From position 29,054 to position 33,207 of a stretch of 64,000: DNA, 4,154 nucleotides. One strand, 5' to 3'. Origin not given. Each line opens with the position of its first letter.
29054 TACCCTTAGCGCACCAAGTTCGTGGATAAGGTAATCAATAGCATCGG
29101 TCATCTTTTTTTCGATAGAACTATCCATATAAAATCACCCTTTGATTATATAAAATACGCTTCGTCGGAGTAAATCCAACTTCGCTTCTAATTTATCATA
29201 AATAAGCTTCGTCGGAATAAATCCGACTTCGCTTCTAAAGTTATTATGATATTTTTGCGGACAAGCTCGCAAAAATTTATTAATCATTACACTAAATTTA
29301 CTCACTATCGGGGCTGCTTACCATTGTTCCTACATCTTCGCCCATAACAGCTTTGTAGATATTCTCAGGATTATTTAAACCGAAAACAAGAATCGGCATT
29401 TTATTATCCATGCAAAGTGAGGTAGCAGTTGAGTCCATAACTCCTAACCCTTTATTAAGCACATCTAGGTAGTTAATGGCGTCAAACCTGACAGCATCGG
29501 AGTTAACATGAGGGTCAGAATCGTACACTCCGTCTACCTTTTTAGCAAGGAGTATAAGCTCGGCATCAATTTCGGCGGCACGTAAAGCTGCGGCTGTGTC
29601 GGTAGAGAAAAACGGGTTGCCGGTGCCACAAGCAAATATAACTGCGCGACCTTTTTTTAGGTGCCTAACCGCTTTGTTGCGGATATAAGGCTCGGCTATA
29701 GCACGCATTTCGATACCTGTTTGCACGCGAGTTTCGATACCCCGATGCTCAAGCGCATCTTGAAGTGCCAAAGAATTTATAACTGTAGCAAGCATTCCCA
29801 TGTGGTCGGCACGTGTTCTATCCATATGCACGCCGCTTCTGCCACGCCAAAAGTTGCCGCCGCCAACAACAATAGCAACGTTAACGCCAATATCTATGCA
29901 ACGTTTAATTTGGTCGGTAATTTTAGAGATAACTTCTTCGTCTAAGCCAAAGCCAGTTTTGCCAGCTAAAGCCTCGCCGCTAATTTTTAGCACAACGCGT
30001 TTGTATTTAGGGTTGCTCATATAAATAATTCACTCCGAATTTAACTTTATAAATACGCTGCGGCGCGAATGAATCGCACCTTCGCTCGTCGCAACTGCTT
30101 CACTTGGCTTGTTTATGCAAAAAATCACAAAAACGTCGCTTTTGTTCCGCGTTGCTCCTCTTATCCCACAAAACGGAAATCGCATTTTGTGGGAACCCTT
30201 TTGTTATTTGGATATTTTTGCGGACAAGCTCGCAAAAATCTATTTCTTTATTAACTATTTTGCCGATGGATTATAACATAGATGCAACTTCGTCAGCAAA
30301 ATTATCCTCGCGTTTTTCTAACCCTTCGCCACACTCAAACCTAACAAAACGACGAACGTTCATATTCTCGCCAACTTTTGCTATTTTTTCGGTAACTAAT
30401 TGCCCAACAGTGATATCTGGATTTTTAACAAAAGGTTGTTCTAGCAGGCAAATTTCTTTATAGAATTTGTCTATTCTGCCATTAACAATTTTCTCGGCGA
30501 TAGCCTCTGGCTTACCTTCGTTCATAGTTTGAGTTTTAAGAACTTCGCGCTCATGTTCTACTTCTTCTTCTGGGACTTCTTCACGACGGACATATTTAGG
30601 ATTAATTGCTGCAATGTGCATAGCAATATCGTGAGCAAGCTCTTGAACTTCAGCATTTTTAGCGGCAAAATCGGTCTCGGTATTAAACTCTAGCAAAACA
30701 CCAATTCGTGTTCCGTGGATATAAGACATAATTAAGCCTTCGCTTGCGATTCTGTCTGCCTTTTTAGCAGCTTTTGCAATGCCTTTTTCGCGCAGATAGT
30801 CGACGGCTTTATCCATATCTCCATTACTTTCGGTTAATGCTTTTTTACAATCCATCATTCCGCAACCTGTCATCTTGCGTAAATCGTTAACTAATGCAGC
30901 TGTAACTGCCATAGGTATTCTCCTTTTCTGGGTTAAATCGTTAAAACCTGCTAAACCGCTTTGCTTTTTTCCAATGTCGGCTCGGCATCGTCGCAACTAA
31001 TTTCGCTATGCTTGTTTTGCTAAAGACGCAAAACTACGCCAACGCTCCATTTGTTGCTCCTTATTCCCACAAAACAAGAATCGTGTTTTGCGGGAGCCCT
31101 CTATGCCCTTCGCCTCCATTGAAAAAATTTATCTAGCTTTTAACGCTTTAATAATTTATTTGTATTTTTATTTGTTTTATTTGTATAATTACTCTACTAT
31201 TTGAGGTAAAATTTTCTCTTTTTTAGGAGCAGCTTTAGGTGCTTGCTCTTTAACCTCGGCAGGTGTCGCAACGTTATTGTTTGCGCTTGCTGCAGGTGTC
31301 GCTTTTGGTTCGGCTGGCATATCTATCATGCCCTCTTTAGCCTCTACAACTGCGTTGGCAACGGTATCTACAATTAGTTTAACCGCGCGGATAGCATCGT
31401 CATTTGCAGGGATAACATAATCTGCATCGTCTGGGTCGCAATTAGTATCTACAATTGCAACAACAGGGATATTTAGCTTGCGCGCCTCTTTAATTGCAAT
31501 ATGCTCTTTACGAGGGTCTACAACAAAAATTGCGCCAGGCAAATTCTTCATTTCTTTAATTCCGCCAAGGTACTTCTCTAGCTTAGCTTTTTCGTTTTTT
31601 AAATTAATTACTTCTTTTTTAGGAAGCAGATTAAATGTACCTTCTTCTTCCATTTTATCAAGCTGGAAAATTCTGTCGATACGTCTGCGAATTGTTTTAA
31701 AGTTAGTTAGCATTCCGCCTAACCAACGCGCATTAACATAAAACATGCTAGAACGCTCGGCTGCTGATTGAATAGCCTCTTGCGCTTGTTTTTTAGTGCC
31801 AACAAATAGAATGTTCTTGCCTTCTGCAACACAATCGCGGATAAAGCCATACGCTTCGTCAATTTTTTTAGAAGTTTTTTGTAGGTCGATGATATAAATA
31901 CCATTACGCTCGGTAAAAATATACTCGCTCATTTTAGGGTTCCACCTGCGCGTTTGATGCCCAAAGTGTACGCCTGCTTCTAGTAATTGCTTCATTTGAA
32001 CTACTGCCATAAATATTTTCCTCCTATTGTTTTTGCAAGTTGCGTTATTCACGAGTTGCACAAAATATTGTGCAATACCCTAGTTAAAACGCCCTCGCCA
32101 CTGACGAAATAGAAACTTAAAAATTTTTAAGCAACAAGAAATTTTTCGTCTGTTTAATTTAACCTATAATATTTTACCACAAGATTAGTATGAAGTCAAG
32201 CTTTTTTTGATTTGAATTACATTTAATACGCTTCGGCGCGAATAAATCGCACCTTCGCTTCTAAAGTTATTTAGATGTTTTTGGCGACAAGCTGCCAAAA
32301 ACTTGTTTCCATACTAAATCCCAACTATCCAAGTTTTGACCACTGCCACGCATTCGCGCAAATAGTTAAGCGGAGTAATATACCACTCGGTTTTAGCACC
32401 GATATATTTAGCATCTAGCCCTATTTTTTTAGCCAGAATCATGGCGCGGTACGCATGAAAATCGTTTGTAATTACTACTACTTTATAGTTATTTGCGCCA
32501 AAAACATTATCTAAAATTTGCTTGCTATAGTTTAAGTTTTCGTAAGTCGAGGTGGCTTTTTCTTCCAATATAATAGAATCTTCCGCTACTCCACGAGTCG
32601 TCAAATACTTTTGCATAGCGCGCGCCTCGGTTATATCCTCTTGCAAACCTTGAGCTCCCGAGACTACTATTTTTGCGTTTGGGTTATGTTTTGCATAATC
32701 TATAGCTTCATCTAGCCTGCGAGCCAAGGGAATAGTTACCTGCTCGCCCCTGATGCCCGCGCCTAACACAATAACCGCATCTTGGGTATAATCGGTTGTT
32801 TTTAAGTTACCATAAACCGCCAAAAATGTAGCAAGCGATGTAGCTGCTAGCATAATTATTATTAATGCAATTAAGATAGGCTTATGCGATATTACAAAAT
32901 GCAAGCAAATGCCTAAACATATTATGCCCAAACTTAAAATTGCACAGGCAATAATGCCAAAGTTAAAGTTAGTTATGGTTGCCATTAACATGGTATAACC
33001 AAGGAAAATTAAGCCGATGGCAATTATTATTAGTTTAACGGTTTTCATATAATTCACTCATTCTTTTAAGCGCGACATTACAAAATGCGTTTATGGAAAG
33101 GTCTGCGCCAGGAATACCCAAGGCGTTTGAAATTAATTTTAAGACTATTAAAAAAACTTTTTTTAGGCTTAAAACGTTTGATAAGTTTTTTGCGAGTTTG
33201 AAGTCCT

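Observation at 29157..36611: Family of ~75-bp two-hairpin intergenic elements with covarying stems and invariant loops, all in one orientation within housekeeping operons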

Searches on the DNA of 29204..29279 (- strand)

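Call 26: build_rna_model(alignment_id=A4, structure=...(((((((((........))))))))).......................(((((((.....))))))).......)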
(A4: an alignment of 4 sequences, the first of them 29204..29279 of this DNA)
Model R1 built from alignment A4 (4 sequences, 78 columns); structure: as given.
model positions 76; base pairs 15; branch points 1; effective number of sequences 1.46; information 0.743 bits per position. Calibrated on 0.2 Mb of random sequence (short: E-values are rough).
structure used (alignment columns):
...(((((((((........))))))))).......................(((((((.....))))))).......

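Call 27: search_with_rna_model(model_id=R1, source=window, filters=off, max_evalue=10)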
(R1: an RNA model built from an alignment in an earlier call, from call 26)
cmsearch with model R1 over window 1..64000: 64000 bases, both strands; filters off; matches with E-value up to 10: 31.
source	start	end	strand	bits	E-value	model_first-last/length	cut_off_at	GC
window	36540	36615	-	106.6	1e-21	1-76/76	no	0.45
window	29204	29279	-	103.3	5.7e-21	1-76/76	no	0.36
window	32228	32305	-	99.1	5.1e-20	1-76/76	no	0.44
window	34065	34142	-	99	5.2e-20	1-76/76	no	0.47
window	30195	30242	-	42.8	2.2e-07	1-76/76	no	0.35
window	29157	29202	-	30.7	0.00012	1-76/76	no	0.37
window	30055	30137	-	22.7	0.0072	1-76/76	no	0.49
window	34111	34165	+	20.9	0.018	1-76/76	no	0.38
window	12474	12514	+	16.5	0.17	1-76/76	no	0.2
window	23207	23271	-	15.7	0.26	1-76/76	no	0.38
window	29248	29299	+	14.4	0.53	1-76/76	no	0.27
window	32274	32336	+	13.8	0.71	1-76/76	no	0.38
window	13035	13075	+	13.7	0.76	1-76/76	no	0.27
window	19699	19770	+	13.5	0.82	1-76/76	no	0.31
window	35415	35475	-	13.2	0.96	1-76/76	no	0.31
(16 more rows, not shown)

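Call 28: search_with_rna_model(model_id=R1, sources=[L010, L011, L012, L013], filters=off, max_evalue=10)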
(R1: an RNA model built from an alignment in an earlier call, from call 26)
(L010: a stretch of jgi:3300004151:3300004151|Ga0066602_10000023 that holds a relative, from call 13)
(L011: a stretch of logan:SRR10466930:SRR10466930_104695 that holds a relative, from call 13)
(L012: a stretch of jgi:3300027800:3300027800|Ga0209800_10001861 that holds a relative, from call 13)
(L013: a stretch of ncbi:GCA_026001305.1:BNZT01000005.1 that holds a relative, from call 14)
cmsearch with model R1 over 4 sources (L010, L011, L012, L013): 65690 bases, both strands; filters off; matches with E-value up to 10: 17.
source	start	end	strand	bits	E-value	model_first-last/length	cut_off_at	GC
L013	6313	6374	-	15.5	0.29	1-76/76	no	0.31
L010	18164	18242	-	15.1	0.36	1-76/76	no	0.39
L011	10981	11059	-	15.1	0.36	1-76/76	no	0.39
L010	5532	5608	+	11.2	2.8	1-76/76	no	0.26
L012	5532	5608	+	11.2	2.8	1-76/76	no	0.26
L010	9966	10046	+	10.4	4.3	1-76/76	no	0.3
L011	2783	2863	+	10.4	4.3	1-76/76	no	0.3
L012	9966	10046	+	10.4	4.3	1-76/76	no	0.3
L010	6729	6784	+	10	5.2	1-76/76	no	0.23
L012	6729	6784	+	10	5.2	1-76/76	no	0.23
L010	12181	12271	+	9.7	6.2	1-76/76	no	0.33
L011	4998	5088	+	9.7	6.2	1-76/76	no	0.33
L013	2664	2726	+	9.6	6.3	1-76/76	no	0.4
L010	6191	6252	-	9.5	6.6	1-76/76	no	0.37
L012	6191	6252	-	9.5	6.6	1-76/76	no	0.37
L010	16238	16277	+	9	8.5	1-76/76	no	0.22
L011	9055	9094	+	9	8.5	1-76/76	no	0.22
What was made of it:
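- Tried and rejected: Their loci carry no R1 hit (call 28).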

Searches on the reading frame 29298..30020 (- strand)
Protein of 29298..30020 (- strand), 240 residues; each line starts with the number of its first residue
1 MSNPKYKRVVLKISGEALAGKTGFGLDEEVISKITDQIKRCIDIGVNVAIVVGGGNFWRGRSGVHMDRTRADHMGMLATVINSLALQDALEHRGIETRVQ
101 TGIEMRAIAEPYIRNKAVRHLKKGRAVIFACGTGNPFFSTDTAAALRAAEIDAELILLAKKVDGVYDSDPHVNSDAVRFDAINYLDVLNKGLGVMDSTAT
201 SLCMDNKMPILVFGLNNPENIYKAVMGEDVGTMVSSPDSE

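Call 8: search_protein_families(library=ncbifam, proteins=[window:29298-30020:-], max_evalue=0.00001)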
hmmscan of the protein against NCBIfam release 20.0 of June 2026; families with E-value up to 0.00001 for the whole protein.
window:29298-30020:- (240 aa): 9 families
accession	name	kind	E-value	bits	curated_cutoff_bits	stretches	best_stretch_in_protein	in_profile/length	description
TIGR02075.1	pyrH_bact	equivalog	8.1e-93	310.3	243.9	1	6-235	1-233/233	UMP kinase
TIGR02076.1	pyrH_arch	equivalog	4e-25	88.7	158.05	1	9-234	1-221/222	UMP kinase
TIGR01027.1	proB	equivalog_domain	1.9e-09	37.1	186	0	141-235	146-252/363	glutamate 5-kinase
NF040647.1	IPPK_Arch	equivalog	4.5e-09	36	120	1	138-233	152-258/259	isopentenyl phosphate kinase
TIGR00657.1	asp_kinases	subfamily_domain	5.1e-08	32.4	208.7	1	140-219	194-276/442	aspartate kinase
TIGR00656.1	asp_kin_monofn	equivalog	5.8e-08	32.1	402.25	1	141-219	161-242/407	aspartate kinase, monofunctional class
NF005154.0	PRK06635.1-2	equivalog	9.4e-08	31.8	376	1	141-213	155-230/407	aspartate kinase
NF004938.0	PRK06291.1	equivalog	3.4e-07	29.3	528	1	140-220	213-296/468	aspartate kinase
NF006068.0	PRK08210.1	equivalog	1.4e-06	27.8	474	1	140-212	158-233/405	aspartate kinase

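Call 11: find_encoding_contigs(protein=window:29298-30020:-, flank=10000, max_places=10)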
Protein window:29298-30020:- (240 aa): no gene with exactly this product is on record in the collection.
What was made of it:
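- Tried and rejected: Source contig or near-identical strains: the exact-protein look-up for PyrH failed (call 11).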

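Call 12: find_homologous_proteins(query=window:29298-30020:-, max_evalue=1e-40)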
Query window:29298-30020:- (240 aa): 8000 proteins with E <= 1e-40 among 8000 candidates; the best 120 are listed.
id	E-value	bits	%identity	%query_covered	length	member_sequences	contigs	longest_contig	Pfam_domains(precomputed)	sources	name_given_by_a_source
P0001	6.2e-154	528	100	100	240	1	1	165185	PF00696.34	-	-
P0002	5.6e-124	430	83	96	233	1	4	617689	PF00696.34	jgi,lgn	-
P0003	2.0e-120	418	78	98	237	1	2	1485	PF00696.34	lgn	-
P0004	3.5e-120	418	82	96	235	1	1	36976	PF00696.34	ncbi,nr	ncbi:uridylate kinase [Clostridia bacterium]|nr:uridylate kinase [Clostridia bacterium]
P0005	6.3e-120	417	78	96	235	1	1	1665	PF00696.34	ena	-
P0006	6.9e-120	417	78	96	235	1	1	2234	PF00696.34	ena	-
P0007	8.8e-120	416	77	96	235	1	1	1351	PF00696.34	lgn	-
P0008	9.3e-120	416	78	96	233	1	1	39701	PF00696.34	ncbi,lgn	-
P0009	1.1e-119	416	78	97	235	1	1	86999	PF00696.34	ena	-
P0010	1.7e-119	415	78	96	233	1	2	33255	PF00696.34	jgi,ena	-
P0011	2.5e-119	415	78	96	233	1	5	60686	PF00696.34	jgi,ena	jgi:uridylate kinase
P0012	2.9e-119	415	79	96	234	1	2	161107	PF00696.34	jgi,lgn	-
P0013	3.2e-119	415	77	97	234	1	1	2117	PF00696.34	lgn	-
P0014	3.5e-119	414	77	96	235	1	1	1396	PF00696.34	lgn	-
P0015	3.5e-119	414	77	96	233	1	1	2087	PF00696.34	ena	-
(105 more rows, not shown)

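Call 13: find_encoding_contigs(protein=P0002, flank=10000, max_places=3)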
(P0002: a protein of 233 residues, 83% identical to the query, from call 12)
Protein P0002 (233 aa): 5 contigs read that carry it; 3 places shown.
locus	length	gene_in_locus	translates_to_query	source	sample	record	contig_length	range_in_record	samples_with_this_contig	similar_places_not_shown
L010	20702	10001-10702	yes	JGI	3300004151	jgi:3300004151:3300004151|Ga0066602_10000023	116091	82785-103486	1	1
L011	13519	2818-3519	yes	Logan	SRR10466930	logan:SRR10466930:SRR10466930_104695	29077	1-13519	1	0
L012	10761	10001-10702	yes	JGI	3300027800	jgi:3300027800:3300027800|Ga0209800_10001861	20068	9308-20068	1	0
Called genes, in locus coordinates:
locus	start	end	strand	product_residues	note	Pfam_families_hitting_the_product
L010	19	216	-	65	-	-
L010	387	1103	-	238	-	PF01261:AP_endonuc_2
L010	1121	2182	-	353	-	PF01408:GFO_IDH_MocA, PF02629:CoA_binding (weak), PF02894:GFO_IDH_MocA_C, PF22725:GFO_IDH_MocA_C3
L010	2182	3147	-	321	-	PF01261:AP_endonuc_2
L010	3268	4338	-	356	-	PF01408:GFO_IDH_MocA, PF03447:NAD_binding_3 (faint), PF22725:GFO_IDH_MocA_C3, PF02894:GFO_IDH_MocA_C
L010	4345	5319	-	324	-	PF00356:LacI, PF00532:Peripla_BP_1, PF13407:Peripla_BP_4, PF13377:Peripla_BP_3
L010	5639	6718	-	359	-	PF03990:DUF348 (faint), PF07501:G5, PF06725:3D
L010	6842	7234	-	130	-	PF00380:Ribosomal_S9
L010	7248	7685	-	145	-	PF00572:Ribosomal_L13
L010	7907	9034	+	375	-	PF02574:S-methyl_trans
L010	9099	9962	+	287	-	PF00483:NTP_transferase, PF12804:NTP_transf_3 (weak)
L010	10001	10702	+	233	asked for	PF00696:AA_kinase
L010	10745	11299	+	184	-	PF01765:RRF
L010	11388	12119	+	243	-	PF01255:Prenyltransf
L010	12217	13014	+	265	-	PF01148:CTP_transf_1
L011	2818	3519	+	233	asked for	PF00696:AA_kinase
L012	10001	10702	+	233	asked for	PF00696:AA_kinase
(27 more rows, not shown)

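Call 14: find_encoding_contigs(protein=P0004, flank=10000, max_places=3)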
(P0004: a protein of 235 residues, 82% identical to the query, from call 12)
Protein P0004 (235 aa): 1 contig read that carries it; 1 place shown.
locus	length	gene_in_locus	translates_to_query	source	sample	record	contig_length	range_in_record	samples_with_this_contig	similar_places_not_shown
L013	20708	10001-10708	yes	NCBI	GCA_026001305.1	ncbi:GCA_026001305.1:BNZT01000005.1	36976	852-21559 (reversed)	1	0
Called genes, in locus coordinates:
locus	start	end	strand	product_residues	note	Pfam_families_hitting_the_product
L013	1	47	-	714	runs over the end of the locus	PF17764:PriA_3primeBD, PF00270:DEAD, PF04851:ResIII, PF18319:Zn_ribbon_PriA, PF00271:Helicase_C, PF18074:PriA_C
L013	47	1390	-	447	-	PF03062:MBOAT, PF13813:MBOAT_2 (weak)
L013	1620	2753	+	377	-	-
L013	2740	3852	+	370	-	-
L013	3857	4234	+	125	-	-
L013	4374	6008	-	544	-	PF00118:Cpn60_TCP1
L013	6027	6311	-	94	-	PF00166:Cpn10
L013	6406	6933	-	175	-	PF02542:YgbB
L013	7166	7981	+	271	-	PF00318:Ribosomal_S2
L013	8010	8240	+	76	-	-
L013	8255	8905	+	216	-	PF22566:UBA_8 (weak), PF00889:EF_TS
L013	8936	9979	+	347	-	-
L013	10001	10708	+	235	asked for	PF00696:AA_kinase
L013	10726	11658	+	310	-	PF00535:Glycos_transf_2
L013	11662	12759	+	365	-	PF01098:FTSW_RODA_SPOVE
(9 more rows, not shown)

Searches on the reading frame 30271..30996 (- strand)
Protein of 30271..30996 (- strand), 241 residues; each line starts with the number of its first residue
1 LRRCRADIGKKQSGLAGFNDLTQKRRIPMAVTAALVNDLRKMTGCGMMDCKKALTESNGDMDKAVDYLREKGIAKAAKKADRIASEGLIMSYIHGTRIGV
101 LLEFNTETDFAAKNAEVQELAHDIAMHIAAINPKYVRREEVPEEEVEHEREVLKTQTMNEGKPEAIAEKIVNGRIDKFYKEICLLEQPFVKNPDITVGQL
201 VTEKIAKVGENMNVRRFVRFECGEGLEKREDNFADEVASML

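Call 8: search_protein_families(library=ncbifam, proteins=[window:30271-30996:-], max_evalue=0.00001)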
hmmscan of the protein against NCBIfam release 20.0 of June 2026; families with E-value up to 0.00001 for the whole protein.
window:30271-30996:- (241 aa): 1 family
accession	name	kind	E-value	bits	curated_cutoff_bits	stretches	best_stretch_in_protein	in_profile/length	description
TIGR00116.1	tsf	equivalog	4.5e-77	259.1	104.05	2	118-240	174-290/293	translation elongation factor Ts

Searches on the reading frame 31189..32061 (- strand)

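Call 8: search_protein_families(library=ncbifam, proteins=[window:31189-32061:-], max_evalue=0.00001)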
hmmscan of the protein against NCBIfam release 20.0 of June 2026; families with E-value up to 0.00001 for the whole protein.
window:31189-32061:- (290 aa): 4 families
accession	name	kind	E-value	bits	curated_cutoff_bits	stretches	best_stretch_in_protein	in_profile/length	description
TIGR01011.1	rpsB_bact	equivalog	1.7e-107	357.9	76.3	1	20-243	1-224/225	30S ribosomal protein S2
NF051451.1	30S_S2_sunset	exception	3.4e-98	329.2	710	1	18-247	1-228/382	30S ribosomal protein S2, sunset domain variant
NF008966.0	PRK12311.1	equivalog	1.1e-89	300.8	526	1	21-241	6-225/334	30S ribosomal protein S2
TIGR01012.1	uS2_euk_arch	equivalog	1.3e-25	90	211.5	2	20-121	3-101/196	30S ribosomal protein S2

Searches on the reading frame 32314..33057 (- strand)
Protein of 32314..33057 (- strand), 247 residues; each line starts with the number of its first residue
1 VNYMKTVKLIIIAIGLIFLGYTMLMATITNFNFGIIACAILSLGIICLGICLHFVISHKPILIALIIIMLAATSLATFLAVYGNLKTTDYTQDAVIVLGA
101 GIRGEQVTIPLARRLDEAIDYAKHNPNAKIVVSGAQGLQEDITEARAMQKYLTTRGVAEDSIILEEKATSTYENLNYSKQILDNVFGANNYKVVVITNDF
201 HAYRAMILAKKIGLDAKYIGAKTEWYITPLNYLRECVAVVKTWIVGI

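Call 8: search_protein_families(library=ncbifam, proteins=[window:32314-33057:-], max_evalue=0.00001)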
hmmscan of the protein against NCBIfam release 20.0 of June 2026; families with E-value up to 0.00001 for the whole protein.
window:32314-33057:- (247 aa): 2 families
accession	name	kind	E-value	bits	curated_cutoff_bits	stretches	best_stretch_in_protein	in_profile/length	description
NF008092.0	PRK10834.1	equivalog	2.1e-07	30.4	363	1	62-219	16-167/239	outer membrane permeability protein SanA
NF007794.0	PRK10494.1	equivalog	6.3e-07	29.1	205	1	95-222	82-210/259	envelope biogenesis factor ElyC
